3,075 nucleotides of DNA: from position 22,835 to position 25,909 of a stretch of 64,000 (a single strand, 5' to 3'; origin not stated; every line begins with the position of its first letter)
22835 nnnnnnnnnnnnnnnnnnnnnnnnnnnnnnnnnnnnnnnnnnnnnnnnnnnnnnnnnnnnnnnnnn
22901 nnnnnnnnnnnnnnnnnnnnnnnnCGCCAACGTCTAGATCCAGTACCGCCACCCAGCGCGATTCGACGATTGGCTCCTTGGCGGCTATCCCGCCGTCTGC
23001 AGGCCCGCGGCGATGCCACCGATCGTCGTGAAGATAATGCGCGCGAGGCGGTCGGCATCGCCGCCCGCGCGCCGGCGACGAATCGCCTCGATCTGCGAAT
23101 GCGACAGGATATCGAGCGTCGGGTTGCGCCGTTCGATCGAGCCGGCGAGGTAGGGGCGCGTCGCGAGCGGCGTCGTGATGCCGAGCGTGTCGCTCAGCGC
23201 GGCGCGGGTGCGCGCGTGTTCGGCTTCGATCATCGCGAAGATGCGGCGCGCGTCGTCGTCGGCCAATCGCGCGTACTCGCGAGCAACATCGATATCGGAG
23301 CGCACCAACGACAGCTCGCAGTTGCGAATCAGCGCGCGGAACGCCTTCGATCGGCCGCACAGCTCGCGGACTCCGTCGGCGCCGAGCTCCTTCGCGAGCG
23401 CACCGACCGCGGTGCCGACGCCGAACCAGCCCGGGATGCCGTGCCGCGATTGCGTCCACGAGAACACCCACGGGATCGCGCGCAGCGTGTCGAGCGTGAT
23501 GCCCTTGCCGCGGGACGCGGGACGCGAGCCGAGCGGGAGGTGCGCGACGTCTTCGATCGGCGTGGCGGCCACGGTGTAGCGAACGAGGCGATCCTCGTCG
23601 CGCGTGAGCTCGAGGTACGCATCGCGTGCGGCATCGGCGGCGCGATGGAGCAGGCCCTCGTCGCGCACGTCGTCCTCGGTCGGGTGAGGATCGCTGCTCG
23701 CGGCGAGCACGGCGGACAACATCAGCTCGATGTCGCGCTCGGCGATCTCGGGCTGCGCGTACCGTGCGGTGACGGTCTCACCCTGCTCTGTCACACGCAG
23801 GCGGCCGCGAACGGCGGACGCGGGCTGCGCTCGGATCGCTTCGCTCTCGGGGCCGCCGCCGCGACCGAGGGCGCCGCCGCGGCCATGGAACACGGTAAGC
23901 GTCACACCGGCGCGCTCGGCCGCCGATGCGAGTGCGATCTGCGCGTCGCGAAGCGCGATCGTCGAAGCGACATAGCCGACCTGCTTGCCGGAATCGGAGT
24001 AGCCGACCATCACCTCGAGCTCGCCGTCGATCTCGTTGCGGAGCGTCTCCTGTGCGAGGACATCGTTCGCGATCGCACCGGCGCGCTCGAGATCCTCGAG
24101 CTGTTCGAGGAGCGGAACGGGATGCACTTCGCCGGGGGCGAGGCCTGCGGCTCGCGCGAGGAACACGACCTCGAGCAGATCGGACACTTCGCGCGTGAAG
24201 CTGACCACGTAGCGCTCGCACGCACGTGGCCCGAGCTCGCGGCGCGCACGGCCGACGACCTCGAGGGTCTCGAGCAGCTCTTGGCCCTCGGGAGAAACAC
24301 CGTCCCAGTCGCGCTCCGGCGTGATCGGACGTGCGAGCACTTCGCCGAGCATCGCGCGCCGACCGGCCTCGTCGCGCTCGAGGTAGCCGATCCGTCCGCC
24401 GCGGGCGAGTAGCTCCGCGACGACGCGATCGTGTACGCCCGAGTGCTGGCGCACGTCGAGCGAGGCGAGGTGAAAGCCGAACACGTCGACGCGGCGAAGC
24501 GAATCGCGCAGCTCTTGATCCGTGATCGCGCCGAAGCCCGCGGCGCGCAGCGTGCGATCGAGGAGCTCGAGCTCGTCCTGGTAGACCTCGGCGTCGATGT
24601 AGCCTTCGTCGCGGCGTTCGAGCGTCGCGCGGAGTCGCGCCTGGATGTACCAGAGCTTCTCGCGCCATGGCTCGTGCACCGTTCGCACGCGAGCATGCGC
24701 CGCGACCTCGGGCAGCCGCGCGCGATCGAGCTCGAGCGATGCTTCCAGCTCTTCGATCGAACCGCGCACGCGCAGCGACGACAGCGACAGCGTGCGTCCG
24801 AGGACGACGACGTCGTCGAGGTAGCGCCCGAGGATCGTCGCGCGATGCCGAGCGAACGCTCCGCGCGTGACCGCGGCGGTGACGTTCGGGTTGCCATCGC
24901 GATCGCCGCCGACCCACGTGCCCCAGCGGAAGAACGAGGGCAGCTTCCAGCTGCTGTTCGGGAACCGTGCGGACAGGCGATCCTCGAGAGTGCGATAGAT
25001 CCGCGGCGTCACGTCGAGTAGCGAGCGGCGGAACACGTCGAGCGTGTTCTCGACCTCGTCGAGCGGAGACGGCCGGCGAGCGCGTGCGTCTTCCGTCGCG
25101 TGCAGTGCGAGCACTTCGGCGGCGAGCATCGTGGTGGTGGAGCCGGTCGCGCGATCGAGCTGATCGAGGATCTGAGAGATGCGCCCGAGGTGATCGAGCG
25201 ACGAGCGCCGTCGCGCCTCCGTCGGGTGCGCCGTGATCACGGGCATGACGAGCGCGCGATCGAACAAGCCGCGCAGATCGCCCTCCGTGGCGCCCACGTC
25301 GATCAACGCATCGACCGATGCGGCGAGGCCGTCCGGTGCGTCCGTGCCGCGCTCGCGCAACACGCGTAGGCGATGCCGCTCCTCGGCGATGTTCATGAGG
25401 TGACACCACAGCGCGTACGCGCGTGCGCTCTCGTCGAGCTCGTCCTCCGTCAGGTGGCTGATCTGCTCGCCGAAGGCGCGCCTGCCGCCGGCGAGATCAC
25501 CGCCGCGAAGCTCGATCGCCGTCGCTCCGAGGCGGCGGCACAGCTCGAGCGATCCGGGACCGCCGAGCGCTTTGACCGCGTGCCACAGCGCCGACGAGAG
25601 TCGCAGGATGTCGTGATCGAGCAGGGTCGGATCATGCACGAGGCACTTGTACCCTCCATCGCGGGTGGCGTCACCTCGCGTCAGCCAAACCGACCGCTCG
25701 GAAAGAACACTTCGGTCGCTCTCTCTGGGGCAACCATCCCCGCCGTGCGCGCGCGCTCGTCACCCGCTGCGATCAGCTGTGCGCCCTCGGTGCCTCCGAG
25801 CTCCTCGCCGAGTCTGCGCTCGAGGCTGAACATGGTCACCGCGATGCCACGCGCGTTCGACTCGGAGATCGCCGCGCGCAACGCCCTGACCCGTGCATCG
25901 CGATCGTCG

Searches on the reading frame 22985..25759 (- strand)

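Call 22: search_protein_families(library=pfam, proteins=[window:22985-25759:-], max_evalue=0.001)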
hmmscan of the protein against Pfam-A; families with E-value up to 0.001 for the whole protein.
window:22985-25759:- (924 aa): 1 family
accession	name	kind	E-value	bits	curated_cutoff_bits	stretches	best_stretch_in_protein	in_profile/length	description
PF00311.23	PEPcase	-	3.7e-225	750.3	22.4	1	47-924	1-919/919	Phosphoenolpyruvate carboxylase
